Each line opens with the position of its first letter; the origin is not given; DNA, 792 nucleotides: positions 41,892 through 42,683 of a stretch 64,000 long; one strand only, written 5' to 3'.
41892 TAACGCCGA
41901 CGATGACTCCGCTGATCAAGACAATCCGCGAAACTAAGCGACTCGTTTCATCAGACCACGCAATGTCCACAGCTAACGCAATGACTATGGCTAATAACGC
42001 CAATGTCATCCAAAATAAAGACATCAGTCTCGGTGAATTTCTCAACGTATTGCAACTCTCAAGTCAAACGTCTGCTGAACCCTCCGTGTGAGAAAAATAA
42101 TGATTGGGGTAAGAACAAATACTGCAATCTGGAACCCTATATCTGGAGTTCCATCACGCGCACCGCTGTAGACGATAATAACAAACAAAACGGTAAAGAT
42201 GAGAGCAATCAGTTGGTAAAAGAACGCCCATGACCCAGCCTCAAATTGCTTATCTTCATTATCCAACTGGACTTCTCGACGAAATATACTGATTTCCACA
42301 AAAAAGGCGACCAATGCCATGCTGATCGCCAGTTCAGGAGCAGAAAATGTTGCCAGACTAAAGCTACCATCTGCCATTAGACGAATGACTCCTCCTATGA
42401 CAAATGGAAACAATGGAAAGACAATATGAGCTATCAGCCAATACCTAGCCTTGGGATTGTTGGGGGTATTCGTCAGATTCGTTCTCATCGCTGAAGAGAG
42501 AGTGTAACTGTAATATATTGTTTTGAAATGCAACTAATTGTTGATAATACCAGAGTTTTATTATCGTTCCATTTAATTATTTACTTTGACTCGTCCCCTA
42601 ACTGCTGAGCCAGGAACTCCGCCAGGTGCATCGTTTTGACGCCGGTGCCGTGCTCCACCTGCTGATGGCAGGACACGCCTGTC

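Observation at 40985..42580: AT-rich ~1.6 kb insert: 4-TM protein translationally coupled to a membrane-anchored Ras/Arf-like GTPase (candidate acquired conflict/defence-type module)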

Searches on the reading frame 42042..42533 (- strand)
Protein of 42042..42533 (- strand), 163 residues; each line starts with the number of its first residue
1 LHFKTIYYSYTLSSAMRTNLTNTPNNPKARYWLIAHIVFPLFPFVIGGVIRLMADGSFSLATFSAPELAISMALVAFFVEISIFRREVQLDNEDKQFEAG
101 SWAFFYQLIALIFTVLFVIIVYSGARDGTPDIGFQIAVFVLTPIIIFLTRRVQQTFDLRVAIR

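Call 7: search_protein_families(library=pfam, proteins=[window:42045-42533:-], max_evalue=1)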
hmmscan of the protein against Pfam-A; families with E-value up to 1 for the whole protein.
seq(163 aa): 1 family
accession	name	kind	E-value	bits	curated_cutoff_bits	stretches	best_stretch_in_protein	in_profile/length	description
PF05940.17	NnrS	-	0.0043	16.9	28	1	21-156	71-185/371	NnrS protein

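Call 8: search_protein_families(library=padloc, proteins=[window:42045-42533:-], max_evalue=1)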
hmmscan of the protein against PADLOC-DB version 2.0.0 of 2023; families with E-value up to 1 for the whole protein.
seq(163 aa): 0 families

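Call 9: search_protein_families(library=ncbifam, proteins=[window:42045-42533:-], max_evalue=1)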
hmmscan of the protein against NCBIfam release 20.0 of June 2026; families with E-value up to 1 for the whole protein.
seq(163 aa): 1 family
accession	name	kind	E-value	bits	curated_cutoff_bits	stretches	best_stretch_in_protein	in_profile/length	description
NF041824.1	daptide_HExxH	equivalog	0.0062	15.7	300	1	85-156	302-373/379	daptide biosynthesis intramembrane metalloprotease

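Call 25: find_encoding_contigs(protein=window:42042-42533:-, flank=10000, max_places=8)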
Protein window:42042-42533:- (163 aa): no gene with exactly this product is on record in the collection.

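Call 34: find_homologous_proteins(query=A3, max_evalue=0.001)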
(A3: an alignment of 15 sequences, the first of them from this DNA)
Query A3 (15 sequences) (148 aa, profile of the alignment): 10 proteins with E <= 0.001 among 2075 candidates.
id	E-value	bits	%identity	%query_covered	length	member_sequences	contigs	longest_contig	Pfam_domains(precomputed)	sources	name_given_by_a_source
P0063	2.5e-51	191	30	94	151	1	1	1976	-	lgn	-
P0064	5.3e-49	184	25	93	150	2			-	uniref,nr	uniref:Uncharacterized protein n=1 Tax=Candidatus Kentrum eta TaxID=2126337 RepID=A0A450UF10_9GAMM|n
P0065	5.1e-48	181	32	93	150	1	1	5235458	-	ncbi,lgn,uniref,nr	ncbi:hypothetical protein JWV26_17350 [Ectopseudomonas toyotomiensis]|uniref:Uncharacterized protein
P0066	9.6e-47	176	29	95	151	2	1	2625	-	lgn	-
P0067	2.6e-45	172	27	93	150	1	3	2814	-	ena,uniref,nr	uniref:Uncharacterized protein n=1 Tax=Candidatus Kentrum sp. FM TaxID=2126340 RepID=A0A450TR32_9GAM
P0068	2.3e-42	162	26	93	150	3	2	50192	-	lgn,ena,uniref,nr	uniref:Uncharacterized protein n=1 Tax=Candidatus Kentrum sp. TC TaxID=2126339 RepID=A0A450YJU5_9GAM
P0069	1.0e-41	160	27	93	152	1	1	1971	-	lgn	-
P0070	8.6e-34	134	27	74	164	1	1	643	-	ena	-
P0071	5.5e-33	132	35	18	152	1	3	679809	-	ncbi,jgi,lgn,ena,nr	ncbi:MAG TPA: hypothetical protein VFG10_13875 [Saprospiraceae bacterium]|nr:hypothetical protein [S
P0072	1.2e-22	98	97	75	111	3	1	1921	-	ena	-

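Call 40: find_encoding_contigs(protein=P0065, flank=10000, max_places=2)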
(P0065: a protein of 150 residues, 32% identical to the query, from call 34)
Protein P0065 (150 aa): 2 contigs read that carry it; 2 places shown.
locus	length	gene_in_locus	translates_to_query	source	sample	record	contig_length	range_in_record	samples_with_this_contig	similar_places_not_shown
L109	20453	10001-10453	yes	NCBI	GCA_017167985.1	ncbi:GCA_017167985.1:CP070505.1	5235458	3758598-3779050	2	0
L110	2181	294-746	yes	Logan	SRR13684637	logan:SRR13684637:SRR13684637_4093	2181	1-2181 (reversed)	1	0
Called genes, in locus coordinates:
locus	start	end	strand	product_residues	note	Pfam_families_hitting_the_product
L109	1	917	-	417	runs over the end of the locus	PF00464:SHMT, PF00155:Aminotran_1_2 (weak)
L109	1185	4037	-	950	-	PF02347:GDC-P, PF21478:GcvP2_C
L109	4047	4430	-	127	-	PF01597:GCV_H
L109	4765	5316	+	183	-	PF00080:Sod_Cu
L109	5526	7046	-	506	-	PF00158:Sigma54_activat, PF14532:Sigma54_activ_2, PF25601:AAA_lid_14, PF18024:HTH_50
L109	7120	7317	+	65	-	-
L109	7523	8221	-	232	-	PF04231:Endonuclease_1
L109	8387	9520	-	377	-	PF21088:MS_channel_1st, PF00924:MS_channel_2nd, PF21082:MS_channel_3rd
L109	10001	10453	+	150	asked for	-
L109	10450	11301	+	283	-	PF19993:DO-GTPase2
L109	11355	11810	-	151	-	-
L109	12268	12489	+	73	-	-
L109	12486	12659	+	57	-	PF03869:Arc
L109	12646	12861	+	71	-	-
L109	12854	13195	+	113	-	-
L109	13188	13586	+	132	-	-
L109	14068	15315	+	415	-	-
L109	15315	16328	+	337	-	PF24624:Int_N, PF00589:Phage_integrase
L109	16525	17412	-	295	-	PF00561:Abhydrolase_1, PF12146:Hydrolase_4, PF12697:Abhydrolase_6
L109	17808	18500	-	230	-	PF01479:S4 (faint), PF00849:PseudoU_synth_2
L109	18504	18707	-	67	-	PF14375:Cys_rich_CWC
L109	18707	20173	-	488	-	PF02743:dCache_1, PF00990:GGDEF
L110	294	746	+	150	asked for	-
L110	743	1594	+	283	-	PF19993:DO-GTPase2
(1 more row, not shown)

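Call 51: predict_structure(alignment_id=A5)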
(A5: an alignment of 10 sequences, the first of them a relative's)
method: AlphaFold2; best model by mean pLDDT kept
length: 150 residues; sequences in the alignment: 10
mean_pLDDT: 88.1   pTM: 0.82
mean pLDDT of the five models: 88.1, 87.6, 86.6, 86.4, 85.4
residues with pLDDT >= 90: 87; 70-90: 53; 50-70: 8; < 50: 2
segments of 3 or more residues with pLDDT < 50: none
pLDDT, mean of each block of 10 residues (from residue 1): 64 92 91 80 90 97 86 88 97 97 90 83 94 95 79
secondary structure, 60 per line:
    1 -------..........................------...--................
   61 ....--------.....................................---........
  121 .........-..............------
elements in order: H8-33 H45-64 H73-109 H113-129 H131-144

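Call 55: fold_search(model_id=the predicted structure, library=pdb)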
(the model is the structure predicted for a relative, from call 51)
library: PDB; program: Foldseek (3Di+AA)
matches with E <= 10: 541; with E <= 0.001: 0
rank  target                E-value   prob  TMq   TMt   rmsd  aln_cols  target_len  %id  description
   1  6wvt_K                1.4e-01  0.87  0.41  0.38   6.7       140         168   10  Structural basis of alphaE-catenin - F-actin catch bond behavior (released 2020-10-07)
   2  7uuw_G                3.8e-01  0.63  0.40  0.38   7.3       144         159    9  Cryogenic electron microscopy 3D map of F-actin bound by the Actin Binding Domain of alpha-catenin ortholog, HMP1 (released 2023-01-18)
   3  6muv_h                4.0e-01  0.57  0.38  0.33   8.7       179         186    8  The structure of the Plasmodium falciparum 20S proteasome in complex with two PA28 activators (released 2019-08-07)
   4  7nao_h                4.2e-01  0.82  0.39  0.28   7.8       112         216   15  Human PA28-20S proteasome complex (released 2022-11-02)
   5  6upw_L                5.2e-01  0.80  0.46  0.46   5.4       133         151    6  Metavinculin ABD-F-actin complex (released 2020-09-30)
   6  6dfk_M                6.2e-01  0.38  0.32  0.26  10.2       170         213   10  Crystal structure of the 11S subunit of the Plasmodium falciparum proteasome, PA28 (released 2019-08-07)
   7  8fe1_A                6.2e-01  0.21  0.26  0.15   9.3       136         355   10  Alpha1/BetaB Heteromeric Glycine Receptor in 1 mM Glycine 20 uM Ivermectin State (released 2023-03-22)
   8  5mx5_K                6.5e-01  0.63  0.41  0.30   8.3       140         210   14  Mouse PA28alpha-beta (released 2017-09-13)
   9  6dfk_B                6.5e-01  0.47  0.32  0.22   7.4       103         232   16  Crystal structure of the 11S subunit of the Plasmodium falciparum proteasome, PA28 (released 2019-08-07)
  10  3jbr_E                6.5e-01  0.41  0.33  0.35  11.4       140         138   16  Cryo-EM structure of the rabbit voltage-gated calcium channel Cav1.1 complex at 4.2 angstrom (released 2015-12-30)
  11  6ig5_A                6.5e-01  0.14  0.21  0.09  11.5       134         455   14  Crystal structure of argininosuccinate lyase from Mycobacterium tuberculosis (released 2019-02-06)
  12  9jc2_B                6.9e-01  0.33  0.36  0.33  12.8       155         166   11  Engineering of ATP synthase Fo (released 2025-07-09)
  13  5mx5_B                7.2e-01  0.63  0.42  0.31   8.2       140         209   13  Mouse PA28alpha-beta (released 2017-09-13)
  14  3t6g_B                7.2e-01  0.54  0.42  0.46   7.5       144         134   11  Structure of the complex between NSP3 (SHEP1) and p130Cas (released 2011-11-23)
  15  6dfk_J                7.2e-01  0.33  0.33  0.25  12.8       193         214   13  Crystal structure of the 11S subunit of the Plasmodium falciparum proteasome, PA28 (released 2019-08-07)
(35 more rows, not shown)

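Call 57: search_protein_families(library=pfam, proteins=[L109:11355-11807:-, L109:14035-15312:+], max_evalue=0.001)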
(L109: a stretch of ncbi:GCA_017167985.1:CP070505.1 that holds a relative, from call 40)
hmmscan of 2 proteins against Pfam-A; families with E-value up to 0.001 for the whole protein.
L109:11355-11807:- (150 aa): 0 families

L109:14035-15312:+ (426 aa): 0 families

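Call 65: search_protein_representatives(alignment_id=A5)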
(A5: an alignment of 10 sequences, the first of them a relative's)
Query: 10 sequences, 150 profile positions. Proteins with E-value up to 0.001 (for the whole library): 270; up to 1e-10: 161; up to 1e-30: 20. The best 150 are listed.
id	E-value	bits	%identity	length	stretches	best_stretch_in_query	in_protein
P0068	9.0e-67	239.7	-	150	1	1-150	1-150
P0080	3.0e-57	208.7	-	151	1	1-150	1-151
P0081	4.1e-42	159.6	-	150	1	4-150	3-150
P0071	1.7e-41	157.6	-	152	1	8-149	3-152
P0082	1.4e-40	154.7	-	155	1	3-150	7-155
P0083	8.8e-40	152.1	-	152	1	5-149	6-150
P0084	2.0e-36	141.2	-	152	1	4-149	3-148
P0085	4.1e-35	136.9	-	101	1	50-150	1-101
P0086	3.1e-34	134.1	-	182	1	4-150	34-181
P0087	4.1e-34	133.7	-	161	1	4-149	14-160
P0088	9.4e-34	132.5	-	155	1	5-150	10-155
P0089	1.1e-33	132.2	-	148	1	7-149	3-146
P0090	1.7e-32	128.4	-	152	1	3-150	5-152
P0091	6.0e-32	126.6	-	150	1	5-150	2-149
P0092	7.9e-32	126.3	-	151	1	5-149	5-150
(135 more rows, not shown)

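Call 70: search_protein_families(library=padloc, proteins=[L109:14035-15312:+], max_evalue=0.00001)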
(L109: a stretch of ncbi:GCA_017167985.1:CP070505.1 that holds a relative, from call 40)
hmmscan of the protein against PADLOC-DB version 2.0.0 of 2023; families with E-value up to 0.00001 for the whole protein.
L109:14035-15312:+ (426 aa): 0 families

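Call 76: search_solved_structures(query=A3, max_evalue=10)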
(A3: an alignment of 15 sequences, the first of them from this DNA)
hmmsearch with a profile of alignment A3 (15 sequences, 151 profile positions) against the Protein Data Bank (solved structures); distinct sequences matched with E-value up to 10: 3.
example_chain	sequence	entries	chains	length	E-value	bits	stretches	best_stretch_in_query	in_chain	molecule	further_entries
9ivk_A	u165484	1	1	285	0.046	16.7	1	84-138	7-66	HBC599 membrane protein binder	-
5z62_B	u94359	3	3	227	0.42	13.6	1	85-134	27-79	Cytochrome c oxidase subunit 2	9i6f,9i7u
8yq5_E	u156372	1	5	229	3.4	10.7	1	75-143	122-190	de novo designed ion channel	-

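Call 79: search_protein_families(library=padloc, alignment_id=A3, max_evalue=0.01)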
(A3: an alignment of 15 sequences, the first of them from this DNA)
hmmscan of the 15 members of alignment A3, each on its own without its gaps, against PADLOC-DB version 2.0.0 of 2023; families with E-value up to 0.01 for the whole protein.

A. member 1, seq(148 aa): 0 families

B. families by the number of members that match (of 15 scanned): 1 family
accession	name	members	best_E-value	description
PDLC02363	PycTM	1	0.0071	-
